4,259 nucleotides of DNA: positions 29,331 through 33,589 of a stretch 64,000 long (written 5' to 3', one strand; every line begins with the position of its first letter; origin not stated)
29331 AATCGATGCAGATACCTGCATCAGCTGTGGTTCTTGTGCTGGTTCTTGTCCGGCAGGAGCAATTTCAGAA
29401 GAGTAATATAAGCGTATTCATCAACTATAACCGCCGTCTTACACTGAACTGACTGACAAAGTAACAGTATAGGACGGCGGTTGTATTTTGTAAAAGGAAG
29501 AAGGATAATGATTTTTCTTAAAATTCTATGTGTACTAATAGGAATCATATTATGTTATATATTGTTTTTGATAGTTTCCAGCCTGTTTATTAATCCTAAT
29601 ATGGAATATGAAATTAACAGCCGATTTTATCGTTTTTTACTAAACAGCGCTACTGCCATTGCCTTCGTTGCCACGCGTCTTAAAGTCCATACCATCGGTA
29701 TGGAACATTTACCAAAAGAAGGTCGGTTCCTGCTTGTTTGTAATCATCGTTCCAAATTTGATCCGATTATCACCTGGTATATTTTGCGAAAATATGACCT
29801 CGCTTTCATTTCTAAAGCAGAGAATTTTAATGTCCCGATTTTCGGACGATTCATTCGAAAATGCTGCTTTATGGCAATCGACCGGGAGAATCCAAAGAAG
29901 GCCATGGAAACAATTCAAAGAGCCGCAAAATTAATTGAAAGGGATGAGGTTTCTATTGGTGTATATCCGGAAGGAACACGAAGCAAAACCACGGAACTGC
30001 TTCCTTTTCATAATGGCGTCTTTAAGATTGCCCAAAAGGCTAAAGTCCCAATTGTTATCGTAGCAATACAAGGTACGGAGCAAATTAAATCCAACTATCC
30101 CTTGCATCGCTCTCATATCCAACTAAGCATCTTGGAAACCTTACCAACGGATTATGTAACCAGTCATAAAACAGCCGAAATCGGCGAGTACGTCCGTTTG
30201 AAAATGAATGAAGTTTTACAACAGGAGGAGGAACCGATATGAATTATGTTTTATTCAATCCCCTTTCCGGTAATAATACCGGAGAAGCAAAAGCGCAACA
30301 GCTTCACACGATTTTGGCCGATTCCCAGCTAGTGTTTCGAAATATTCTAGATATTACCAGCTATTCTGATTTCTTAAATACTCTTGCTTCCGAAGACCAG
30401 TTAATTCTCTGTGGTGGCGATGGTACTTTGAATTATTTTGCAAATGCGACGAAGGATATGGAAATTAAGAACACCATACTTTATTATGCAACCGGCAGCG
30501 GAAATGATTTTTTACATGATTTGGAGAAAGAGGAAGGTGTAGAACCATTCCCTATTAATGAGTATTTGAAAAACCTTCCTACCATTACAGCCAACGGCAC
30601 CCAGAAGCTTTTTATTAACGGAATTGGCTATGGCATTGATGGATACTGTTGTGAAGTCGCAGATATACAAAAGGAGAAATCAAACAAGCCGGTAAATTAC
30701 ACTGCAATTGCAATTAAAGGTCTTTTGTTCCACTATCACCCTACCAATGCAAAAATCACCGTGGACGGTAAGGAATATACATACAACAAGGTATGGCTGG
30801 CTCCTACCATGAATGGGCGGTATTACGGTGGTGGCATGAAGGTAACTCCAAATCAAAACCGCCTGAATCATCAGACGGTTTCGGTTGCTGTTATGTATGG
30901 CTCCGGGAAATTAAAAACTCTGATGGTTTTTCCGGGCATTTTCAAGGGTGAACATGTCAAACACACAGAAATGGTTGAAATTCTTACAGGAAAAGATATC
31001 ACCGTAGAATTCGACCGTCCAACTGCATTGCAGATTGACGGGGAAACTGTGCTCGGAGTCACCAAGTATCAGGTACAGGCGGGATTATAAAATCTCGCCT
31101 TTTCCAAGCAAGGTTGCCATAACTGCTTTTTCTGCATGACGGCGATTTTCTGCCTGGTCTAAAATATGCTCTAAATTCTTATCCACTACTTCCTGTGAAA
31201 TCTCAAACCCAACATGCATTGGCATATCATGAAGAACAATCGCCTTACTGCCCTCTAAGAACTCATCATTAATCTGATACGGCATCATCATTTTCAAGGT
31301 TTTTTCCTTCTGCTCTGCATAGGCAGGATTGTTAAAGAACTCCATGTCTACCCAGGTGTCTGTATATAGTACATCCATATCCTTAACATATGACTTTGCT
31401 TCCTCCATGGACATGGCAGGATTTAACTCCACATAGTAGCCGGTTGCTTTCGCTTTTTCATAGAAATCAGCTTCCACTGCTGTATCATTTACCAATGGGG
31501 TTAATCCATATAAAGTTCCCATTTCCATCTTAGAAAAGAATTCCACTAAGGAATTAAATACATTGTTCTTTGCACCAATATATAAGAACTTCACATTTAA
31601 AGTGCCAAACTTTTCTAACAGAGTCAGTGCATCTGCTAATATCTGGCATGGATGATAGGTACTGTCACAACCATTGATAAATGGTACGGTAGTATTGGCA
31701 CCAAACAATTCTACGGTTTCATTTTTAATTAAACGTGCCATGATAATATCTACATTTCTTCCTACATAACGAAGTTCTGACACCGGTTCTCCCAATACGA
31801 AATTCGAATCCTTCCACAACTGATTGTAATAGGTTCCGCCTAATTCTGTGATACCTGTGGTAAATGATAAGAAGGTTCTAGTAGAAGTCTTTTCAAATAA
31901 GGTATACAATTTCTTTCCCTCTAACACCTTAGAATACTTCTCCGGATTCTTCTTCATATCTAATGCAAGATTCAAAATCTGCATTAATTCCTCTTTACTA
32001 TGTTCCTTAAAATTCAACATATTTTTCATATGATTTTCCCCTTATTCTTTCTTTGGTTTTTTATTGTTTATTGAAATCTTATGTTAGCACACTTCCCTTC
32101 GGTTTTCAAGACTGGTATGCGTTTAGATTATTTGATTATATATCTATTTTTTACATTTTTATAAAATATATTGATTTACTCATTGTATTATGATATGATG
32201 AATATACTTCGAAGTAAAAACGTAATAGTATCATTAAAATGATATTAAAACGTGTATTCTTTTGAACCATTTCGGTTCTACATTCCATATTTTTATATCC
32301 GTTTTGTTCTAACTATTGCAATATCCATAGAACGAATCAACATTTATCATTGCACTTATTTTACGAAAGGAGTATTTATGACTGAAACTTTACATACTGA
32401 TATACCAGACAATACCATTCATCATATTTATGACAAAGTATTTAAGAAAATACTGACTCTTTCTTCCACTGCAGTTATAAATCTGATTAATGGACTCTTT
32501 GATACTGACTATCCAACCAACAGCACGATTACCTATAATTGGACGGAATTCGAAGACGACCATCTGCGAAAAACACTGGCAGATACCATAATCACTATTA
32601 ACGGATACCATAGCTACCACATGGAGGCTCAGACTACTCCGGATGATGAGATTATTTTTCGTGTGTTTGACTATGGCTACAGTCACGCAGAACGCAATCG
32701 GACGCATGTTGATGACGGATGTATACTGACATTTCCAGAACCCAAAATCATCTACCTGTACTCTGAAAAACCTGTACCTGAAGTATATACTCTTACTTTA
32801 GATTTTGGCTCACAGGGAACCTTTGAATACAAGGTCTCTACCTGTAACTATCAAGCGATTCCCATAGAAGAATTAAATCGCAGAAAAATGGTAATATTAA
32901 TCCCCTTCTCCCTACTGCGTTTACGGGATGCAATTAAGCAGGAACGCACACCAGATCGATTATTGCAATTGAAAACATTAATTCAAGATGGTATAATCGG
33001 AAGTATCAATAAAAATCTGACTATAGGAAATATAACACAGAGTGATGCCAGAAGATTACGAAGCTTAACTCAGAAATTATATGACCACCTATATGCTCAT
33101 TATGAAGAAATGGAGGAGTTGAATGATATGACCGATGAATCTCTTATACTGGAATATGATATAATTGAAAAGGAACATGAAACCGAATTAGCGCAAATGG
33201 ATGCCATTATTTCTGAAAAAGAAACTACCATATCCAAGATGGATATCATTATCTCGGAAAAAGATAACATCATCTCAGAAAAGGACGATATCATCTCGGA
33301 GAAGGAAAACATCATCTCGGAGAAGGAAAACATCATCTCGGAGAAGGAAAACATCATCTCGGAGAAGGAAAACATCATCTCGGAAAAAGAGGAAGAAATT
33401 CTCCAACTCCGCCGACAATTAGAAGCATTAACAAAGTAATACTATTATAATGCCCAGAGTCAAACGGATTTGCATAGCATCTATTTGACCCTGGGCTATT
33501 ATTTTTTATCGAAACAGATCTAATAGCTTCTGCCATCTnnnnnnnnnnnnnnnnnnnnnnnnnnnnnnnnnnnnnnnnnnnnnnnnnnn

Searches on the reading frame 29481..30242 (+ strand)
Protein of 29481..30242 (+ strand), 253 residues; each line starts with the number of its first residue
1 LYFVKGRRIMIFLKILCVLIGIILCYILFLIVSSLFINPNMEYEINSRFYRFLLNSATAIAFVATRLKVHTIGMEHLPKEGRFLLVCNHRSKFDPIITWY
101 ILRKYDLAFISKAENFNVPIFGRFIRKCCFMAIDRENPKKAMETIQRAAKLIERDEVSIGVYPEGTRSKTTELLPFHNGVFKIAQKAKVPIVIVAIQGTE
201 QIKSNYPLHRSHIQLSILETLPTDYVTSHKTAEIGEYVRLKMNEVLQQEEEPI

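Call 79: search_protein_families(library=pfam, proteins=[window:29481-30242:+], max_evalue=0.001)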
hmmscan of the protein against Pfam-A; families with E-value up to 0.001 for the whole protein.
window:29481-30242:+ (253 aa): 1 family
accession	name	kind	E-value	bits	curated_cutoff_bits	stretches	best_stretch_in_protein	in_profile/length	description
PF01553.26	Acyltransferase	-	2.4e-35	121.6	23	1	69-196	2-131/132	Acyltransferase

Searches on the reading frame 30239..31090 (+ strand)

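Call 79: search_protein_families(library=pfam, proteins=[window:30239-31090:+], max_evalue=0.001)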
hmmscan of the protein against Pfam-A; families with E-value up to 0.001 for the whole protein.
window:30239-31090:+ (283 aa): 2 families
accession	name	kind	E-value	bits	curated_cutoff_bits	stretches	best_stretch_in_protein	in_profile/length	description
PF19279.4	YegS_C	-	1.2e-17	64.6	27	1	130-271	4-140/158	YegS C-terminal NAD kinase beta sandwich-like domain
PF00781.29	DAGK_cat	-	2.8e-10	40.3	23.6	1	3-96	3-100/125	Diacylglycerol kinase catalytic domain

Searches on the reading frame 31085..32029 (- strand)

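Call 79: search_protein_families(library=pfam, proteins=[window:31085-32029:-], max_evalue=0.001)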
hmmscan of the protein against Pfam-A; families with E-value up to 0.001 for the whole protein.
window:31085-32029:- (314 aa): 2 families
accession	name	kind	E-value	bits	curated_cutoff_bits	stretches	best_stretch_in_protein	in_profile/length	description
PF00185.30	OTCace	-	2.6e-36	125.5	29.4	1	145-306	2-156/157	Aspartate/ornithine carbamoyltransferase, Asp/Orn binding domain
PF02729.26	OTCace_N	-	1.6e-31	109.8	29.9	1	2-139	1-148/148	Aspartate/ornithine carbamoyltransferase, carbamoyl-P binding domain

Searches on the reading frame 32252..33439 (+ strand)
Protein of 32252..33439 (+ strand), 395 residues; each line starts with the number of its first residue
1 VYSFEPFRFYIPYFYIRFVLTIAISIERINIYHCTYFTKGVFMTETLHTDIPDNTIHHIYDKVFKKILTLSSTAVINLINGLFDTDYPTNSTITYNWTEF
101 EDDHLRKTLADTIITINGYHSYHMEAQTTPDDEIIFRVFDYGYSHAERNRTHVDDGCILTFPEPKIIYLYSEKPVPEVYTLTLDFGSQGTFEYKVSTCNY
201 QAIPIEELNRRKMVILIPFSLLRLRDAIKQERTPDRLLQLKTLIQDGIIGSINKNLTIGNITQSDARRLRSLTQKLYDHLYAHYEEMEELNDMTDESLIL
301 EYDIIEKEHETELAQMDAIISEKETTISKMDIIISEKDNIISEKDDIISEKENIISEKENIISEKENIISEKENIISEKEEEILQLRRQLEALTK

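Call 80: search_protein_families(library=pfam, proteins=[window:32252-33439:+], max_evalue=0.001)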
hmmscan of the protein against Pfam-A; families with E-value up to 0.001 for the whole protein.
window:32252-33439:+ (395 aa): 1 family
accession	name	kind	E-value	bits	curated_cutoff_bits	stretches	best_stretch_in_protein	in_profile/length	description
PF21300.2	LbR_Ice_bind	-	2.3e-05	24.9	30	1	318-378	22-83/97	Grass antifreeze beta roll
